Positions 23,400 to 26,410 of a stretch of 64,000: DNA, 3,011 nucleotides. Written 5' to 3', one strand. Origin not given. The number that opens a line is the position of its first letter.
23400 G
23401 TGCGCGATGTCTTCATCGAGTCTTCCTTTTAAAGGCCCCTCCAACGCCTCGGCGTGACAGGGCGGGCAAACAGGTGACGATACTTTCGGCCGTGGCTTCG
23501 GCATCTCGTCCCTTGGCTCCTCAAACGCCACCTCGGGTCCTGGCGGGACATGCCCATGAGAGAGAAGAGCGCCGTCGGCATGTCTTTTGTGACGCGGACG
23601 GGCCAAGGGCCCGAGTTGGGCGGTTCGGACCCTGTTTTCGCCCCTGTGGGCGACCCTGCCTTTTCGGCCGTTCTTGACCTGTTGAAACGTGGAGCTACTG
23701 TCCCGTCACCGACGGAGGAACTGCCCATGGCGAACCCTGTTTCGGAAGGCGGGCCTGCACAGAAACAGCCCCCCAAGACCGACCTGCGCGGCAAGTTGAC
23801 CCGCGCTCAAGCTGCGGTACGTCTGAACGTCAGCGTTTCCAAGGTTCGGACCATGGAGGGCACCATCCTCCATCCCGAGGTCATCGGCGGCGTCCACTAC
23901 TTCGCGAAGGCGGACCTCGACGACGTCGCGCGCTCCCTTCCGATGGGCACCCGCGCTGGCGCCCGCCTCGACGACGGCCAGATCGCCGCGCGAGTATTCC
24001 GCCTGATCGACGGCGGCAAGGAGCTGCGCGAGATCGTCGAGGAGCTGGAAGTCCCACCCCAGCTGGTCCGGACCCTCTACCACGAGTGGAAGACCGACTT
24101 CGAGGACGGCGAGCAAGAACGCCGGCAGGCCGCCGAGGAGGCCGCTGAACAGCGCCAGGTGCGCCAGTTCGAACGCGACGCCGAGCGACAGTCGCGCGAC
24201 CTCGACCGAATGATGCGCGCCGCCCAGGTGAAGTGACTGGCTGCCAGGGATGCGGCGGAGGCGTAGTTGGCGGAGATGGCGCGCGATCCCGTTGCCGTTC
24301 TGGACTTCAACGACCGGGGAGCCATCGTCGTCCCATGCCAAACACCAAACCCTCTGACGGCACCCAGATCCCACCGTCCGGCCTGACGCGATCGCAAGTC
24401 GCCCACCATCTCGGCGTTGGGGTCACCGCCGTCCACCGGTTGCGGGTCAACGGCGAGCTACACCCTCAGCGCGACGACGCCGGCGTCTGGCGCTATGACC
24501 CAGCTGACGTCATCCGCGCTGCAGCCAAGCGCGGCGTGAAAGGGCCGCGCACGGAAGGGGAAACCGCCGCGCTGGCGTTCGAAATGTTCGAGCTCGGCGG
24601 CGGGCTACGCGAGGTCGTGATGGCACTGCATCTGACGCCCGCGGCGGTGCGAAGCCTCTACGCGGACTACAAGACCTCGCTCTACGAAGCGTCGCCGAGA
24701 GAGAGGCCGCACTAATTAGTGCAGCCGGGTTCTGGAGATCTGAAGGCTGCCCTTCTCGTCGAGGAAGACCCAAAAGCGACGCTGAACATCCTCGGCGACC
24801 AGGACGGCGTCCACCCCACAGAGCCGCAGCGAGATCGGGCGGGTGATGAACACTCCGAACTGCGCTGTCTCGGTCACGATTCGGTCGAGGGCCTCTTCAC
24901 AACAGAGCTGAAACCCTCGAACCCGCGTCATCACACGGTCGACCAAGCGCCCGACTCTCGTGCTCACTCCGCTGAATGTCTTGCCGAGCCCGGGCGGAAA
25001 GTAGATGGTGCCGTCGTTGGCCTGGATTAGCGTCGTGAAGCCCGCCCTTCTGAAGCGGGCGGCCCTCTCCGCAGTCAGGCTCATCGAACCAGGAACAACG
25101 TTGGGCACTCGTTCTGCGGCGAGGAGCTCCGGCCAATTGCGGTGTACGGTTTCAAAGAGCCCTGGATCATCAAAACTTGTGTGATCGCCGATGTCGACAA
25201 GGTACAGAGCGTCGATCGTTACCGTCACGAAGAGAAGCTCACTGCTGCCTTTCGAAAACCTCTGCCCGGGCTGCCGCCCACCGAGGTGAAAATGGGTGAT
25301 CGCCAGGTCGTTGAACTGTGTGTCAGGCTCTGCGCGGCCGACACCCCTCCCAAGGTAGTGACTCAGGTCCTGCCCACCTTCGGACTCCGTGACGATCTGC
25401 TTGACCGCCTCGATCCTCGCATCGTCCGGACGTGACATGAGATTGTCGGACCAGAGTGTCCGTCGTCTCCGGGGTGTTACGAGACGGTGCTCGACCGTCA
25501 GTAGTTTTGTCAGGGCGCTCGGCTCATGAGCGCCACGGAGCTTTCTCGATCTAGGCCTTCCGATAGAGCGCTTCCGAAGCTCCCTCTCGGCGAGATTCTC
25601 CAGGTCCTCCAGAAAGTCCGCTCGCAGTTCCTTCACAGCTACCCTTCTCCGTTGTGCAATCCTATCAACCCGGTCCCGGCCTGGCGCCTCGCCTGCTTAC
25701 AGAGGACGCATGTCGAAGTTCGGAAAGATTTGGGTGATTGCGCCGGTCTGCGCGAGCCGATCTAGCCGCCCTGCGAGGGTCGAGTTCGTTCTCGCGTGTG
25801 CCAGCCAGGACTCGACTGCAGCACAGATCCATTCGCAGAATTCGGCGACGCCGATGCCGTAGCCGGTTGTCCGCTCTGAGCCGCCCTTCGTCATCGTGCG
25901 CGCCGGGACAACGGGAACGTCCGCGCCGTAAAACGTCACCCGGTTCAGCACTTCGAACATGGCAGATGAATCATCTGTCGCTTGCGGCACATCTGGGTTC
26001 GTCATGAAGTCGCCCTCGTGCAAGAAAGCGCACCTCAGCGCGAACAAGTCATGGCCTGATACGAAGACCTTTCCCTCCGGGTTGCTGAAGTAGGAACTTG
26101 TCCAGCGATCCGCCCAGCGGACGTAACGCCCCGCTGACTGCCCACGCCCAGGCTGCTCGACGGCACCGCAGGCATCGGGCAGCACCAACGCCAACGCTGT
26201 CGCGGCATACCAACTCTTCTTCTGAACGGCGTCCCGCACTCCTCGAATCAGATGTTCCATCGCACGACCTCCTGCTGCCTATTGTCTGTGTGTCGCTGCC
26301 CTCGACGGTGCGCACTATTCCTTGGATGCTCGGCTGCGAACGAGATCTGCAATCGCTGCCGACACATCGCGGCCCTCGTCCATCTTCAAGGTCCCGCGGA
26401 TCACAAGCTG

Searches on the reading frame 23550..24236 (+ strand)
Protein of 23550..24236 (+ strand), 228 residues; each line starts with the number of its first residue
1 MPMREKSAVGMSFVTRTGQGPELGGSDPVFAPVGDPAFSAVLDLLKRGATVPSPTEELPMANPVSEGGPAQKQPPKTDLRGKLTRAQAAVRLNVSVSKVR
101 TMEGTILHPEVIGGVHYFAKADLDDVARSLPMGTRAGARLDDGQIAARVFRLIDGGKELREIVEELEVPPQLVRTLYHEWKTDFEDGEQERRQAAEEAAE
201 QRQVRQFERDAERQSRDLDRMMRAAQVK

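Call 24: search_protein_families(library=pfam, proteins=[window:23550-24236:+], max_evalue=0.01)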
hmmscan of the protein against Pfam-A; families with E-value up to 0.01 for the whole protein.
window:23550-24236:+ (228 aa): 2 families
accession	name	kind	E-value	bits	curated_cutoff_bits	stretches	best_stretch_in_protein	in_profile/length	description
PF08281.18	Sigma70_r4_2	-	0.0013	18.7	25.7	0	83-101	27-45/54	Sigma-70, region 4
PF13560.12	HTH_31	-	0.0088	16.8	27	0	81-104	13-36/64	Helix-turn-helix domain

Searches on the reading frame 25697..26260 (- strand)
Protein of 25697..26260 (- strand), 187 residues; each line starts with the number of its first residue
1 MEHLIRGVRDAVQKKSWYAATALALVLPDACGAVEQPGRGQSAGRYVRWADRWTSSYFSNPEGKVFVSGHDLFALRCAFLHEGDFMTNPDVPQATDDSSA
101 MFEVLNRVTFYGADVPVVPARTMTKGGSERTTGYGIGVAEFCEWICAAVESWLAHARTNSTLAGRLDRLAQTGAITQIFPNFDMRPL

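Call 4: search_protein_families(library=pfam, proteins=[window:25697-26260:-], max_evalue=0.1)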
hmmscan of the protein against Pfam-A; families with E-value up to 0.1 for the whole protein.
window:25697-26260:- (187 aa): 0 families

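Call 6: search_protein_families(library=padloc, proteins=[window:25697-26260:-], max_evalue=0.1)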
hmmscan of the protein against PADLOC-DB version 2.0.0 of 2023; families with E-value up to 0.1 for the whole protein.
window:25697-26260:- (187 aa): 0 families

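Call 7: search_protein_families(library=ncbifam, proteins=[window:25697-26260:-], max_evalue=0.1)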
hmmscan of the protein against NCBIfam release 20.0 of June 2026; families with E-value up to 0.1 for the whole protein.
window:25697-26260:- (187 aa): 0 families

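Call 57: find_homologous_proteins(query=window:25697-26260:-, max_evalue=0.001)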
Query window:25697-26260:- (187 aa): 24 proteins with E <= 0.001 among 256 candidates.
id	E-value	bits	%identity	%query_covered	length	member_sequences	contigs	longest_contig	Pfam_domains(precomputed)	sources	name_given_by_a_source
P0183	1.6e-124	431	100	100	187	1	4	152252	-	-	-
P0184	5.6e-107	374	85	100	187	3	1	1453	-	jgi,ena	-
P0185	1.1e-105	369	86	100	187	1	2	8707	-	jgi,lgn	jgi:hypothetical protein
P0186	1.5e-100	353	82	100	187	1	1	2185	-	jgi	jgi:hypothetical protein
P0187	1.5e-83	297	70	100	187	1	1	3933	-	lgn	-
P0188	7.2e-83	295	79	88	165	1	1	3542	-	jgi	jgi:hypothetical protein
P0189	1.2e-81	291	68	100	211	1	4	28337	-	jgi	jgi:hypothetical protein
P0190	7.0e-80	285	67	100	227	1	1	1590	-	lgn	-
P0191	1.0e-79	285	68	100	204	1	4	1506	-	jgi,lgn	-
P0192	5.4e-74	266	64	97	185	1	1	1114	-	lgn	-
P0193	3.5e-71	257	62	100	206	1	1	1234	-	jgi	jgi:hypothetical protein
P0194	2.7e-70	254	61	95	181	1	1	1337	-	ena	-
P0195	2.2e-59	218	53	96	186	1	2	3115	-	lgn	-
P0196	2.4e-52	195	66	71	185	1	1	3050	-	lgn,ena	-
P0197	8.8e-47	177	48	98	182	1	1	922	-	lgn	-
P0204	2.3e-26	111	46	66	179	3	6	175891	-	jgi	jgi:hypothetical protein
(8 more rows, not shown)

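Call 58: find_encoding_contigs(protein=P0185, flank=10000, max_places=2)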
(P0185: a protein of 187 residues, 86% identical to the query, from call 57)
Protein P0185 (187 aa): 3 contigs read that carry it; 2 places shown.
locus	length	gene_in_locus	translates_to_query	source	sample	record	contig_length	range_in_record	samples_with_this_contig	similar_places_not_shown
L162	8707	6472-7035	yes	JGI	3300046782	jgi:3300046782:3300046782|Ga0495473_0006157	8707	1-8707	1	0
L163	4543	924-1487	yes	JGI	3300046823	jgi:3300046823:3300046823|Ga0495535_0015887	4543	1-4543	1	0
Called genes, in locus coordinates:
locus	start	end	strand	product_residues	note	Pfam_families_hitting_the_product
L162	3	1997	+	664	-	?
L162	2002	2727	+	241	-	-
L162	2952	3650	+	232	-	-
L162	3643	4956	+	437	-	-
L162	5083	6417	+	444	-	-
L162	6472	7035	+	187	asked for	-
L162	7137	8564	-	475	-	PF08843:AbiEii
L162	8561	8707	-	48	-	?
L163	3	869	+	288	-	?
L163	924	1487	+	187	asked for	-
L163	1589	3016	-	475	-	PF08843:AbiEii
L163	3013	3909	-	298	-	PF13338:AbiEi_4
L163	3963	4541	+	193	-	?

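Call 59: find_encoding_contigs(protein=P0189, flank=8000, max_places=2)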
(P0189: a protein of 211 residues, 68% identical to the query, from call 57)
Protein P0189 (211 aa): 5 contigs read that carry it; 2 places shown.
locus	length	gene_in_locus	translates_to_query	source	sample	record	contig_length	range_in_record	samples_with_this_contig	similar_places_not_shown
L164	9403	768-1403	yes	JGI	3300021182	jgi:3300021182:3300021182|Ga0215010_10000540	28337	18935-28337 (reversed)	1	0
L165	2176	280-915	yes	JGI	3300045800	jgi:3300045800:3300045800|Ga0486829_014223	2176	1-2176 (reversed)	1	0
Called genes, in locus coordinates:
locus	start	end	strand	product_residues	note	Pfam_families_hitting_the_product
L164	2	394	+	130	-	?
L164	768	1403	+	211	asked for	-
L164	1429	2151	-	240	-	-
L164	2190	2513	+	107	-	-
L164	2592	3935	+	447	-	PF00515:TPR_1 (faint), PF07719:TPR_2 (faint), PF13181:TPR_8 (faint), PF13414:TPR_11 (faint), PF13424:TPR_12 (faint), PF13432:TPR_16, PF14559:TPR_19 (weak)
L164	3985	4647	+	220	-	PF13248:Zn_ribbon_3 (faint), PF19744:DUF6232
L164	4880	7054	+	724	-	PF05954:Phage_GPD, PF20093:DUF6484 (faint), PF04717:Phage_base_V, PF22178:Gp5_trimer_C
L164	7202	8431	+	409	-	-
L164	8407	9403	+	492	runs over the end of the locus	-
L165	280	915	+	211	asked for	-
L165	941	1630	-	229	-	-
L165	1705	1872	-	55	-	-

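Call 60: find_encoding_contigs(protein=P0204, flank=8000, max_places=2)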
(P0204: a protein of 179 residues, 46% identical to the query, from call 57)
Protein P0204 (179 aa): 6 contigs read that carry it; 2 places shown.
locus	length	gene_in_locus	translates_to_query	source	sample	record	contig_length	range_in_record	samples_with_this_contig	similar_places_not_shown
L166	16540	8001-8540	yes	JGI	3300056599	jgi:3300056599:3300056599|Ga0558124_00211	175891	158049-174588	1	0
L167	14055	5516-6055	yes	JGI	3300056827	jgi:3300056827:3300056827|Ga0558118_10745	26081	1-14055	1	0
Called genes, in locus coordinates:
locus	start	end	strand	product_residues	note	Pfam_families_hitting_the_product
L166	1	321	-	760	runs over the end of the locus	PF00498:FHA, PF16697:Yop-YscD_cpl, PF01590:GAF, PF13185:GAF_2, PF13492:GAF_3, PF00512:HisKA (weak), PF02518:HATPase_c, PF00072:Response_reg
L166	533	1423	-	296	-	PF00805:Pentapeptide (weak), PF20032:ADYC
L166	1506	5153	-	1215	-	PF00069:Pkinase, PF07714:PK_Tyr_Ser-Thr, PF20703:nSTAND1, PF03781:FGE-sulfatase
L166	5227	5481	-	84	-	-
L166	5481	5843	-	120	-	-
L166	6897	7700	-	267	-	-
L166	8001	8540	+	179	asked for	-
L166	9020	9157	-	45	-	-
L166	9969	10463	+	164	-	-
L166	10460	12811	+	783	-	-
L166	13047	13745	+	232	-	-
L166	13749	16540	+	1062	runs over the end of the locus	PF08378:NERD, PF00069:Pkinase, PF07714:PK_Tyr_Ser-Thr, PF00069:Pkinase, PF07714:PK_Tyr_Ser-Thr, PF03118:RNA_pol_A_CTD (weak)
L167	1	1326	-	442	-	?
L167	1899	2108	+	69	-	-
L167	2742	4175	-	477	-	PF00392:GntR, PF00155:Aminotran_1_2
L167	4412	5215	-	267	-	-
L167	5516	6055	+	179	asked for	-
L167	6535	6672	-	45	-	-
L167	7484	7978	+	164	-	-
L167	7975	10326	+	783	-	-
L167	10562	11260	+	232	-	-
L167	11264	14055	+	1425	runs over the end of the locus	PF08378:NERD, PF00069:Pkinase, PF07714:PK_Tyr_Ser-Thr, PF00069:Pkinase, PF07714:PK_Tyr_Ser-Thr, PF03118:RNA_pol_A_CTD (weak)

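Call 71: search_protein_families(library=pfam, alignment_id=A4, max_evalue=0.05)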
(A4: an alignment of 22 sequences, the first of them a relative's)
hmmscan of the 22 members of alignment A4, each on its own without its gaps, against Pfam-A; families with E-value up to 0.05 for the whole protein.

A. member 1, P0183 (187 aa): 0 families

B. families by the number of members that match (of 22 scanned): 2 families
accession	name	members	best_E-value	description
PF04345.18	Chor_lyase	1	0.015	Chorismate lyase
PF24109.1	DUF7384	1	0.042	Family of unknown function (DUF7384)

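Call 77: search_protein_families(library=pfam, proteins=[L162:2002-2727:+], max_evalue=0.01)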
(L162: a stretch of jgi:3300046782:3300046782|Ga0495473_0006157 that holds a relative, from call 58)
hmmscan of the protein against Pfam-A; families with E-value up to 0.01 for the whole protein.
L162:2002-2727:+ (241 aa): 0 families

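Call 97: search_solved_structures(query=A4, max_evalue=10, show_alignments=1)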
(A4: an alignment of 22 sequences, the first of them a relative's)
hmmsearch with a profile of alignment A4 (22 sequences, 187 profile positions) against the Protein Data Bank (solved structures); distinct sequences matched with E-value up to 10: 1.
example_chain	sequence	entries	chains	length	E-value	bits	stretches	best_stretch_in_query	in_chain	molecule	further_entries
8tnm_A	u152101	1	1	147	0.2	14.4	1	122-176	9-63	UNC_079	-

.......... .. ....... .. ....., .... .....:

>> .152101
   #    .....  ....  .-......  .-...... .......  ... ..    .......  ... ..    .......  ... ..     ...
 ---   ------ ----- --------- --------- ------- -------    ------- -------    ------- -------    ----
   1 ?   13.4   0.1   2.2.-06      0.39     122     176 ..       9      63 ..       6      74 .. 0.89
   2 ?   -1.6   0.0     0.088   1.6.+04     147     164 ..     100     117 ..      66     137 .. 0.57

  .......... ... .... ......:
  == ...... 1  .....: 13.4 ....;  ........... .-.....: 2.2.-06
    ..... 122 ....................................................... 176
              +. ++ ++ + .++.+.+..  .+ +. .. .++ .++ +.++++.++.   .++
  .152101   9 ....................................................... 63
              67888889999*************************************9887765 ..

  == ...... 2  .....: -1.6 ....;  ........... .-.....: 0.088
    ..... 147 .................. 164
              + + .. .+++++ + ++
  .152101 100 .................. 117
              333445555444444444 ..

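Call 98: search_protein_families(library=phrogs, proteins=[window:25697-26260:-], max_evalue=0.01)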
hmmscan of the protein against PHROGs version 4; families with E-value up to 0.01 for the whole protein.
window:25697-26260:- (187 aa): 1 family
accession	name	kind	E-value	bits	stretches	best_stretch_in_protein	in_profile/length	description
phrog_18591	-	unknown function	1.4e-25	90.9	1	1-170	3-155/168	-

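Call 115: find_related_loci(query=A4, collection=viral_contigs, flank=6000)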
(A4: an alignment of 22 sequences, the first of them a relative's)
Query A4 (187 aa) in viral_contigs; peptide patterns used: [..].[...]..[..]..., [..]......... (x = any residue, [..] = any of these).
132 stretches matched a pattern; 41 encode a relative of the query (tblastn E <= 1e-3); 41 distinct loci.
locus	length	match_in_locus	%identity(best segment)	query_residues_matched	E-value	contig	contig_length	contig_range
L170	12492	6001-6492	34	1-174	5e-28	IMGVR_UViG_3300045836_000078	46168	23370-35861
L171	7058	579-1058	33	1-169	6e-24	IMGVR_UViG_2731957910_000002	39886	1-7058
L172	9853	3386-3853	29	1-173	3e-23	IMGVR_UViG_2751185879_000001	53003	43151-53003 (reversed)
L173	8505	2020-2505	31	1-173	3e-22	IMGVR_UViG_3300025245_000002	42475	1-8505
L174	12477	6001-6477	28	1-172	7e-22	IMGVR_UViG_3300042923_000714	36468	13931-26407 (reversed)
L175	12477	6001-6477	29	1-179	1e-21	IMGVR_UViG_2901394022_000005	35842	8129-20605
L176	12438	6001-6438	32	3-159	5e-19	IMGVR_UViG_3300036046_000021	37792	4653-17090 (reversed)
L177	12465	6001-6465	30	1-172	5e-19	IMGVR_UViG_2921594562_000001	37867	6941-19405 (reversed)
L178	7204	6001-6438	32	3-159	5e-19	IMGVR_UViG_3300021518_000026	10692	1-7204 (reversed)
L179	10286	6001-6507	25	1-177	4e-18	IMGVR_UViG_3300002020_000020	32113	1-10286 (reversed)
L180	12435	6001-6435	35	1-154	9e-18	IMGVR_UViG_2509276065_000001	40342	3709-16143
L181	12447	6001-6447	28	4-169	1e-17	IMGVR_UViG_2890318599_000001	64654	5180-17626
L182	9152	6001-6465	34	1-164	2e-17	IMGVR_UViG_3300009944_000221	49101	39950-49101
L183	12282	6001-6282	40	1-89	4e-17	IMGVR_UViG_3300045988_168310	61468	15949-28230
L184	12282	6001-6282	40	1-89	4e-17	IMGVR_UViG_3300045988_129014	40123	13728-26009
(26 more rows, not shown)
